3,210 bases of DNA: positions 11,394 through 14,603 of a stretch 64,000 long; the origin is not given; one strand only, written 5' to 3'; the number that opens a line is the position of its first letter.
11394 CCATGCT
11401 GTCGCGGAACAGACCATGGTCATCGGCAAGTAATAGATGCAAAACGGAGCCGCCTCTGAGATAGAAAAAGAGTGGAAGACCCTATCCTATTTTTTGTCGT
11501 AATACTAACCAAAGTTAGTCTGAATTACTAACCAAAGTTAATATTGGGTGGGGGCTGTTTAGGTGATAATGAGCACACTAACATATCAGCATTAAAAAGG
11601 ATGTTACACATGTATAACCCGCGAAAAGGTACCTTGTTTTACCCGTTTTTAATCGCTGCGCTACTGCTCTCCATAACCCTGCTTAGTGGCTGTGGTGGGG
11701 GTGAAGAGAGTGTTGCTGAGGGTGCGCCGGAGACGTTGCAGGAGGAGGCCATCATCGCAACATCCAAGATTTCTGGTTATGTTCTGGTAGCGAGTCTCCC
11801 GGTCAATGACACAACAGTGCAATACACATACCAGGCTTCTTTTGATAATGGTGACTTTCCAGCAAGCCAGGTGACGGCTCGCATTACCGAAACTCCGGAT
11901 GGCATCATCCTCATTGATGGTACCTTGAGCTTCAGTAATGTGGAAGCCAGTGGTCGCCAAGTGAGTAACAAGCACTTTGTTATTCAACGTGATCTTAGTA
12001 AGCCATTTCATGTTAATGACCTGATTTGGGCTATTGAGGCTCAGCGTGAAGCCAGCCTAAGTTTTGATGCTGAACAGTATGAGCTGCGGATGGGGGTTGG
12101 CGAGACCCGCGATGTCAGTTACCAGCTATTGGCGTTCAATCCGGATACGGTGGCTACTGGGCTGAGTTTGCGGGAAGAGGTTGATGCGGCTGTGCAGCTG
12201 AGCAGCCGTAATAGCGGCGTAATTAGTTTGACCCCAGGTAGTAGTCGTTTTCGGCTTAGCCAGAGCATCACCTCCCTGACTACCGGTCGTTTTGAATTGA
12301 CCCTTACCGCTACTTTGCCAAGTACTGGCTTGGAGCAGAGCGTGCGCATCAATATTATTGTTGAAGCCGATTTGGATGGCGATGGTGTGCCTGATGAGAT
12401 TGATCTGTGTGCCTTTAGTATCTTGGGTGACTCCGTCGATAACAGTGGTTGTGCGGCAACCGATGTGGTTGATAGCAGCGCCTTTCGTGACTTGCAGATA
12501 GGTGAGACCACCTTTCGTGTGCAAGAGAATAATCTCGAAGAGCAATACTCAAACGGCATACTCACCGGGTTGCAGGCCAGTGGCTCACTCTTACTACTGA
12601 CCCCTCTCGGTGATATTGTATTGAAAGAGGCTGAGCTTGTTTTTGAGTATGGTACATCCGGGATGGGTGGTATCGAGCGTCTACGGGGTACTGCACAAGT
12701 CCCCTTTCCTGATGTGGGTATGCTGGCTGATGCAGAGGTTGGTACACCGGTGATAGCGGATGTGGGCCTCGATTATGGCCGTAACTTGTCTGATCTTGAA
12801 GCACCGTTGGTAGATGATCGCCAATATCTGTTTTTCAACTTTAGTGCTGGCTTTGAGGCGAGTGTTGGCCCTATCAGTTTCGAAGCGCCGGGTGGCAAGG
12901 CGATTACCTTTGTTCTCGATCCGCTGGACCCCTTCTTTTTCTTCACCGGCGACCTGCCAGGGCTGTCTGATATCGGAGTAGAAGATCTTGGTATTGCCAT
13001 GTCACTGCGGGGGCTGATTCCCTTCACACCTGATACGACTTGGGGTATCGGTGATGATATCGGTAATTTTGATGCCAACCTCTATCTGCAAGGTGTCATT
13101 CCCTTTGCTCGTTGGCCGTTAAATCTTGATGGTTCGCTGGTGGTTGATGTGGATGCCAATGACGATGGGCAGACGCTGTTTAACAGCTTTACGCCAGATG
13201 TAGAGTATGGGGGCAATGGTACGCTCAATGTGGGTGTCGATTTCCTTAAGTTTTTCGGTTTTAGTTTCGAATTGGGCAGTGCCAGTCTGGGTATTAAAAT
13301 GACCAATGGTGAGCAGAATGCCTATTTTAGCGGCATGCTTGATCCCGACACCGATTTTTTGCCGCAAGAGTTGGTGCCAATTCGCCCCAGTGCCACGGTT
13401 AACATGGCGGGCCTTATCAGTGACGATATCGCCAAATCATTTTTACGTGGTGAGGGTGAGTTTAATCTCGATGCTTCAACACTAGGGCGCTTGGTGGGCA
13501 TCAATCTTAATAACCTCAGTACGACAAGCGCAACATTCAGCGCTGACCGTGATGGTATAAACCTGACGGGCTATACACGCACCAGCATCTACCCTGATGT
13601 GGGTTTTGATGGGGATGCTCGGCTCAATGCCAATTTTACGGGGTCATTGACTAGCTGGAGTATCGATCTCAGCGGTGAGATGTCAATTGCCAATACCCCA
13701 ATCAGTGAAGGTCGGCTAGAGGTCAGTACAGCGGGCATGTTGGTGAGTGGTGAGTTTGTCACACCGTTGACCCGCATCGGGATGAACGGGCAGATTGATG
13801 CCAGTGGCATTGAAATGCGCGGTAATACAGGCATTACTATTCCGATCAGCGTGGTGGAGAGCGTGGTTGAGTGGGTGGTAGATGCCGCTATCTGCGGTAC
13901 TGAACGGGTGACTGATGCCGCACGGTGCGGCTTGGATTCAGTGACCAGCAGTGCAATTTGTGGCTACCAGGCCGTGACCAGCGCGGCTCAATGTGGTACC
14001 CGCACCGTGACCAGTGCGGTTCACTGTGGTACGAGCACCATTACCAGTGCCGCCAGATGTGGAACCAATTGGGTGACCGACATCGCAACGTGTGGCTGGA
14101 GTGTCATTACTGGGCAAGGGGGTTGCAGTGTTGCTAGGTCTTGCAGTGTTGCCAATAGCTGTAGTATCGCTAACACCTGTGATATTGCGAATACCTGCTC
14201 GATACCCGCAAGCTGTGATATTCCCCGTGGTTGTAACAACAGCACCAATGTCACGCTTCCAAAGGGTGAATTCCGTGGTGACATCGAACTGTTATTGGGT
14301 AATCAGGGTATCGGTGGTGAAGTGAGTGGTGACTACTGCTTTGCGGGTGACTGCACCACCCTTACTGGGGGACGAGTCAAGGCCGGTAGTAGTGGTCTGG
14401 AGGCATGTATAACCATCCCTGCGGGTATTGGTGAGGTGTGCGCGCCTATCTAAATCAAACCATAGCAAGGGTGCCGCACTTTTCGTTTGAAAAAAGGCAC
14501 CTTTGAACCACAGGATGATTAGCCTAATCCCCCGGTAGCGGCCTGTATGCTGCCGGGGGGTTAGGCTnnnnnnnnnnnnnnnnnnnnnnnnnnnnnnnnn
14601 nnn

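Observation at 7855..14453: Accessory cytochrome, hybrid kinase, LuxR regulator and Cys-repeat lipoprotein module inserted between aroG and queG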

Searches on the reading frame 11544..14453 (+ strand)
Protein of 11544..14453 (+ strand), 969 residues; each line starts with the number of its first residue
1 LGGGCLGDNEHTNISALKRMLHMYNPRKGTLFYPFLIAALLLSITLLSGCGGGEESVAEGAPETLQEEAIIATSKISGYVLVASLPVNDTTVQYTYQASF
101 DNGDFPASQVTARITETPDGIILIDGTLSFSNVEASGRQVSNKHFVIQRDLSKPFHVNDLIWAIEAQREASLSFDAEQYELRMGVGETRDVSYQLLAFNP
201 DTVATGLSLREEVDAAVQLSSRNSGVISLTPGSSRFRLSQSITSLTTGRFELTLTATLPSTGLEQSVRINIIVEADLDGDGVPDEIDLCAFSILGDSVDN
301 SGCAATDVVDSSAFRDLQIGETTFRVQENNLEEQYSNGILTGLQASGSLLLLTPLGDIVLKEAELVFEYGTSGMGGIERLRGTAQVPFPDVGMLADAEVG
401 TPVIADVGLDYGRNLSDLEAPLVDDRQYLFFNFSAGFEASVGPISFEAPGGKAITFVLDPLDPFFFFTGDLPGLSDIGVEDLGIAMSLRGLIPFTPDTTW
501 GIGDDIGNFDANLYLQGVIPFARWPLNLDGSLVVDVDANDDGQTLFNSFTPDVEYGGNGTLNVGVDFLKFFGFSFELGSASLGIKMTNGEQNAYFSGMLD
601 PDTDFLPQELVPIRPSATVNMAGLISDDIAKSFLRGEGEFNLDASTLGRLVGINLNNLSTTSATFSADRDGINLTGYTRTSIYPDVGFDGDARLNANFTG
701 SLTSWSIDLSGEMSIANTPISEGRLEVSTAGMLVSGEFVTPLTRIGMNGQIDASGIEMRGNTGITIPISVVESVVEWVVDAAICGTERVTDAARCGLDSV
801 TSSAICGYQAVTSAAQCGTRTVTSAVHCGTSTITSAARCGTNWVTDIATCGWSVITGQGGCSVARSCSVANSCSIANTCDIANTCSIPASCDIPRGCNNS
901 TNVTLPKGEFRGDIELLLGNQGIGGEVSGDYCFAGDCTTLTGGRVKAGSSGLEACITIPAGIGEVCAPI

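Call 3: search_protein_families(library=pfam, proteins=[window:11544-14453:+], max_evalue=0.01)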
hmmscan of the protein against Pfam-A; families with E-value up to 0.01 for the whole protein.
window:11544-14453:+ (969 aa): 0 families

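Call 4: search_protein_families(library=ncbifam, proteins=[window:11544-14453:+], max_evalue=0.01)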
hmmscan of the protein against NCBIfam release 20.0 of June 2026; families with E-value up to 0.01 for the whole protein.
window:11544-14453:+ (969 aa): 0 families

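Call 11: find_homologous_proteins(query=window:11610-14453:+)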
Query window:11610-14453:+ (947 aa): 13 proteins with E <= 0.001 among 8000 candidates.
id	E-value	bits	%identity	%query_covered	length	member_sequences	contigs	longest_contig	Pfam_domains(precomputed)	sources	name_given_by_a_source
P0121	0.0e+0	2112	100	100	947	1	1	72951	-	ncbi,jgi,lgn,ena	-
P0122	0.0e+0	1869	87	100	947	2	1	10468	-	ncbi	-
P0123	0.0e+0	1844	86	100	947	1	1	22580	-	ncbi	-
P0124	0.0e+0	1536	75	96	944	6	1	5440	-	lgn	-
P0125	0.0e+0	1485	73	100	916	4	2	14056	-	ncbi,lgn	-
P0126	0.0e+0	1467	73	99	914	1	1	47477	-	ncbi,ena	-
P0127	0.0e+0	1410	71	96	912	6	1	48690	-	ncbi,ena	-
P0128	0.0e+0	1400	71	96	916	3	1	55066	-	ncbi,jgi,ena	-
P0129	0.0e+0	1270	63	97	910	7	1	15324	-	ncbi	-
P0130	2.7e-292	990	51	96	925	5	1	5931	-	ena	-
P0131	3.5e-271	921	48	96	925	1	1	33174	-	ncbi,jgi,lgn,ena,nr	ncbi:MAG: hypothetical protein OEY52_12580 [Gammaproteobacteria bacterium]|nr:hypothetical protein [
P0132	3.5e-53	199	33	43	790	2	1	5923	-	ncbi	-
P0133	1.0e-5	42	33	11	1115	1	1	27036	PF02412.24,PF17957.8,PF20773.6,PF00041.28,PF00082.28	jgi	jgi:hypothetical protein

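Call 12: find_encoding_contigs(protein=P0128, flank=10000, max_places=2)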
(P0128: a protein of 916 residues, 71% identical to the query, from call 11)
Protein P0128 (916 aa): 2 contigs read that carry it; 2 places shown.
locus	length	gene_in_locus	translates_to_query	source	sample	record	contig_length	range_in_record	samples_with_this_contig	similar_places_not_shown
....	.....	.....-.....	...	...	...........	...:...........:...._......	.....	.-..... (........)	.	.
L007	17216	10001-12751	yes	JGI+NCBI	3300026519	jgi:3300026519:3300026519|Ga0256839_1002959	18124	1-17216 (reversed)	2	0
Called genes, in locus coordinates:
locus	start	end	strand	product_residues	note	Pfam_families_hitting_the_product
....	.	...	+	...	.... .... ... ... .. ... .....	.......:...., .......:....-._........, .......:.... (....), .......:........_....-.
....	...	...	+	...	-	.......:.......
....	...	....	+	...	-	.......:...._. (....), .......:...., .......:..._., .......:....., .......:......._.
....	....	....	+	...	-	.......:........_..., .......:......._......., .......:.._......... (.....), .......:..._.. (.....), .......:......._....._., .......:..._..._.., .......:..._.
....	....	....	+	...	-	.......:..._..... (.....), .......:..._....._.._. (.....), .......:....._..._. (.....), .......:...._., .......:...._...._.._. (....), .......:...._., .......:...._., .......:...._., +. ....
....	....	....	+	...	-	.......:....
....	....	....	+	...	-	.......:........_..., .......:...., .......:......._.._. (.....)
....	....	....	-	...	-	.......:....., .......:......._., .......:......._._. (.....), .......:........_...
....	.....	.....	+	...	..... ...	-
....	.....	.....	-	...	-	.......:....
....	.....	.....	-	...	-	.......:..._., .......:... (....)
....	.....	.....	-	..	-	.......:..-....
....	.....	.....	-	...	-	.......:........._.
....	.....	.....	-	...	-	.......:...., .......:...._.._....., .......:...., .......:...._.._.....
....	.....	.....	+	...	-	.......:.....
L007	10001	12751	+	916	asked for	-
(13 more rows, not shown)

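Call 13: find_encoding_contigs(protein=P0131, flank=10000, max_places=2)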
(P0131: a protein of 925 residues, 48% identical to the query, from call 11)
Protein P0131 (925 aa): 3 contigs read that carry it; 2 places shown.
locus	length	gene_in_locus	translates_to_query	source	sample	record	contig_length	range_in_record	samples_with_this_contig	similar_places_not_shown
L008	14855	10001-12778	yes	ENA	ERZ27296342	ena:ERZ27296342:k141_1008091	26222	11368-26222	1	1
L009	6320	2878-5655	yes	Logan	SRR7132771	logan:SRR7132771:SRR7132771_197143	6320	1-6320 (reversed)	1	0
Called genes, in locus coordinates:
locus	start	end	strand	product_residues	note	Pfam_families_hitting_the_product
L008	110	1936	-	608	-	PF00027:cNMP_binding, PF00571:CBS, PF03445:DUF294, PF10335:DUF294_C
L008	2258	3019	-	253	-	PF07317:PilZN, PF07238:PilZ (weak)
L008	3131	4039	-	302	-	PF00749:tRNA-synt_1c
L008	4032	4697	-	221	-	PF00881:Nitroreductase, PF14512:TM1586_NiRdase (weak)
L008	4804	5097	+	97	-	PF12112:DUF3579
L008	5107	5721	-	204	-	-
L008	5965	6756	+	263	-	PF00702:Hydrolase, PF12710:HAD (weak), PF13419:HAD_2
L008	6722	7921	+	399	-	PF00155:Aminotran_1_2, PF01053:Cys_Met_Meta_PP (weak)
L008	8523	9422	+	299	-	-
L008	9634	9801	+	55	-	PF11809:DUF3330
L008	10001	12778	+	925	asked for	-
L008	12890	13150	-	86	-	-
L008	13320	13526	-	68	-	PF00313:CSD, PF08206:OB_RNB (weak)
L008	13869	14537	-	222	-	PF21114:DDR1-2_DS-like (weak)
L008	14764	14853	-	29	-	?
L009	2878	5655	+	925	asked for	-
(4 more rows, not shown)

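Call 14: find_encoding_contigs(protein=P0129, flank=10000, max_places=2)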
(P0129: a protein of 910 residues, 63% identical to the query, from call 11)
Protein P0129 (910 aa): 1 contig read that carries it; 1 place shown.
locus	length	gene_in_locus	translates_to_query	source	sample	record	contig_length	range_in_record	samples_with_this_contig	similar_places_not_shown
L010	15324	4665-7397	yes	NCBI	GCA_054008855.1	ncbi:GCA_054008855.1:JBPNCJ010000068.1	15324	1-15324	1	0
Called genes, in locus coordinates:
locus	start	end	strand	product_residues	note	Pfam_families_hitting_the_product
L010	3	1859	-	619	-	?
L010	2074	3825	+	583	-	PF00512:HisKA, PF02518:HATPase_c, PF00072:Response_reg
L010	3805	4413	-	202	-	PF00072:Response_reg, PF00196:GerE, PF08281:Sigma70_r4_2 (weak)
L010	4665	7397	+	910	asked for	-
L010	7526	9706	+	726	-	PF04055:Radical_SAM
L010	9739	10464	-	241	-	PF03167:UDG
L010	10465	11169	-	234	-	PF04286:DUF445 (weak)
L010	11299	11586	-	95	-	-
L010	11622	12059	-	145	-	-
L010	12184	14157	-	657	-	PF13187:Fer4_9 (faint), PF12797:Fer4_2 (faint), PF12838:Fer4_7 (faint), PF13237:Fer4_10 (faint), PF13247:Fer4_11, PF00037:Fer4 (weak), PF04976:DmsC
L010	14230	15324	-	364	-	?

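Call 16: find_encoding_contigs(protein=P0121, flank=10000, max_places=4)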
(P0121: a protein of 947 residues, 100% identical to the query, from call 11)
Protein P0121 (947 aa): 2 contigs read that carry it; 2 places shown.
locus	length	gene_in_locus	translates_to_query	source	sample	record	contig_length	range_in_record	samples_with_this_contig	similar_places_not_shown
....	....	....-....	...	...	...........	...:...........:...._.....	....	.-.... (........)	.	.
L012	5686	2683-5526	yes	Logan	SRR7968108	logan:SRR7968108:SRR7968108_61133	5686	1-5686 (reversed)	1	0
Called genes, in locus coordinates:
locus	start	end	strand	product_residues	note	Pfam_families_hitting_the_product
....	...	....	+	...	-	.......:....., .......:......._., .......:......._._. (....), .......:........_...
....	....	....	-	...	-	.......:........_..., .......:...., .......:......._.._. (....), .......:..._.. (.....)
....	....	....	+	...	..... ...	-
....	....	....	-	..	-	?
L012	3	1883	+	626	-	?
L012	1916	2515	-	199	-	PF00072:Response_reg, PF00196:GerE, PF08281:Sigma70_r4_2 (weak), PF13412:HTH_24 (faint)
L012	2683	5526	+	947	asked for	-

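Call 43: search_protein_representatives(alignment_id=A1)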
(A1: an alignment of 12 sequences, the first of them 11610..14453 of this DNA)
Query: 12 sequences, 909 profile positions. Proteins with E-value up to 0.001 (for the whole library): 2116; up to 1e-10: 549; up to 1e-30: 175. The best 150 are listed.
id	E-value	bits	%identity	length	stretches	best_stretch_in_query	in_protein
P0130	0.0e+00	1502.2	-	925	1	2-909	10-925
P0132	2.0e-231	787.3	-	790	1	220-908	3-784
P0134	3.4e-225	766.7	-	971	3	143-798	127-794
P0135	4.1e-164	564.5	-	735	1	248-909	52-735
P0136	7.5e-164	563.7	-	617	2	359-807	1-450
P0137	6.2e-162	557.3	-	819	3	306-798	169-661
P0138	1.6e-161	556.0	-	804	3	312-798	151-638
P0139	6.1e-152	524.3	-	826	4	311-798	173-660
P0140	2.2e-150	519.1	-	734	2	310-798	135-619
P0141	1.1e-147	510.1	-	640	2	298-807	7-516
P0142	9.5e-144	497.1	-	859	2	296-798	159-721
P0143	4.7e-139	481.6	-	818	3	285-797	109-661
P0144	1.9e-136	473.0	-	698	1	296-909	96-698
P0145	1.7e-135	469.8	-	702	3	317-804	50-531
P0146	1.7e-134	466.6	-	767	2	309-803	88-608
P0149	2.9e-116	406.2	-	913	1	311-818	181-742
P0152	1.3e-109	384.2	-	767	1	295-882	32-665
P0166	1.7e-87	311.0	-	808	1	314-801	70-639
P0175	6.6e-77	276.0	-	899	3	294-900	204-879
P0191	2.7e-66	240.8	-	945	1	332-829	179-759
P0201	1.0e-60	222.4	-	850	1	291-822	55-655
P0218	1.6e-54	201.9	-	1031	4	458-769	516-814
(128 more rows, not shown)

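Call 44: search_protein_families(library=pfam, proteins=[P0134, P0137, P0142, P0149, P0152, P0166, P0175, P0191, P0201, P0218], max_evalue=0.001)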
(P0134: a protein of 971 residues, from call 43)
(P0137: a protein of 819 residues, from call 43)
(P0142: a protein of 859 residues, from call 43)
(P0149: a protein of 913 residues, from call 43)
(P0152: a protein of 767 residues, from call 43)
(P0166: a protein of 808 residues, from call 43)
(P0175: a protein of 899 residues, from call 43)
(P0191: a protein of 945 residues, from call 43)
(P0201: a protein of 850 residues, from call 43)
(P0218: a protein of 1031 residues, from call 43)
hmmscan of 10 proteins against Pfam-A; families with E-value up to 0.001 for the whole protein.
P0134 (971 aa): 1 family
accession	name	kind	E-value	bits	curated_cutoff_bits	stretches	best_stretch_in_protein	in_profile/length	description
PF00404.24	Dockerin_1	-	0.00016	22.3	22.9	1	66-110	3-54/57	Dockerin type I domain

P0137 (819 aa): 0 families

P0142 (859 aa): 1 family
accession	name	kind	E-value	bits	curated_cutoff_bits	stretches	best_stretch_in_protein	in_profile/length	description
PF02412.23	TSP_3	-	0.0002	21.4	25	1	33-54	15-36/36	Thrombospondin type 3 repeat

P0149 (913 aa): 1 family
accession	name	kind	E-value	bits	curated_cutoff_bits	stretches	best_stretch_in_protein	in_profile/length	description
PF02412.23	TSP_3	-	0.00085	19.4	25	1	36-57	15-36/36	Thrombospondin type 3 repeat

P0152 (767 aa): 0 families

P0166 (808 aa): 0 families

P0175 (899 aa): 0 families

P0191 (945 aa): 1 family
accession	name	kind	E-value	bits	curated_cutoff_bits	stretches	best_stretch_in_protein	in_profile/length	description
PF02412.23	TSP_3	-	7.1e-06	26.1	25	1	39-63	2-26/36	Thrombospondin type 3 repeat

P0201 (850 aa): 0 families

P0218 (1031 aa): 0 families

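Call 46: find_encoding_contigs(protein=P0132, flank=10000, max_places=2)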
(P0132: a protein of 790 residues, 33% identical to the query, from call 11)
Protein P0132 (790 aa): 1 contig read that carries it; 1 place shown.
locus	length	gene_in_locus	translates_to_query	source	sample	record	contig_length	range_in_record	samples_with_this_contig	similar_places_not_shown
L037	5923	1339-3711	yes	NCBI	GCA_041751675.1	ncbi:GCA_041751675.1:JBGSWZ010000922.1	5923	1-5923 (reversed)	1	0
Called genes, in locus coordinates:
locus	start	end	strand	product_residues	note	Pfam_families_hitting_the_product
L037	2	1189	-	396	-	?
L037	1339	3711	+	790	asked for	-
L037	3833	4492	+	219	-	PF00912:Transgly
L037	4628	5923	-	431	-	?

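Call 47: find_encoding_contigs(protein=P0126, flank=10000, max_places=2)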
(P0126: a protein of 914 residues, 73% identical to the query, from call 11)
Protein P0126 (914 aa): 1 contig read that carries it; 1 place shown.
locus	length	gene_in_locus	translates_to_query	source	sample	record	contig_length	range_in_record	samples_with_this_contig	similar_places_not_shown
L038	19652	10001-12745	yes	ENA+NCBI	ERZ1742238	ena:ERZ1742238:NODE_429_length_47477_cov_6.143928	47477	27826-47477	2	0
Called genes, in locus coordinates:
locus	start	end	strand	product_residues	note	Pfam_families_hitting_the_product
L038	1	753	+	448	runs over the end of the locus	PF00072:Response_reg, PF00158:Sigma54_activat, PF01078:Mg_chelatase (faint), PF14532:Sigma54_activ_2, PF25601:AAA_lid_14, PF02954:HTH_8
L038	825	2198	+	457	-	PF00070:Pyr_redox (faint), PF01210:NAD_Gly3P_dh_N (faint), PF01262:AlaDh_PNT_C (faint), PF02254:TrkA_N, PF03721:UDPG_MGDP_dh_N (weak), PF02080:TrkA_C, PF02254:TrkA_N, PF02080:TrkA_C, +8 more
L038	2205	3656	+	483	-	PF02386:TrkH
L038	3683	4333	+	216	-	PF00072:Response_reg, PF00196:GerE, PF08281:Sigma70_r4_2 (weak)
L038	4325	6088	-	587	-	PF00512:HisKA, PF02518:HATPase_c, PF13581:HATPase_c_2 (weak), PF00072:Response_reg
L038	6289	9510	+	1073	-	PF13517:FG-GAP_3 (faint), PF18911:PKD_4 (weak)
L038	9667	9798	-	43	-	-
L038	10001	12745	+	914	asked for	-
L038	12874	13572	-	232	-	PF02683:DsbD_TM, PF13386:DsbD_2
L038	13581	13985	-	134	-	PF13098:Thioredoxin_2 (weak), PF00085:Thioredoxin (weak)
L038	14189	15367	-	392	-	PF04208:MtrA, PF14251:PterinBD-DUF4346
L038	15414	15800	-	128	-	PF12840:HTH_20 (faint), PF01022:HTH_5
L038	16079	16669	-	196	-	PF00929:RNase_T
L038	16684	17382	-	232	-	PF08808:RES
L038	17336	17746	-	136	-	PF20432:Xre-like-HTH, PF09722:Xre_MbcA_ParS_C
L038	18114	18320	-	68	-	PF00313:CSD, PF08206:OB_RNB (weak)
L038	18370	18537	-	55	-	-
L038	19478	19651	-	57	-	?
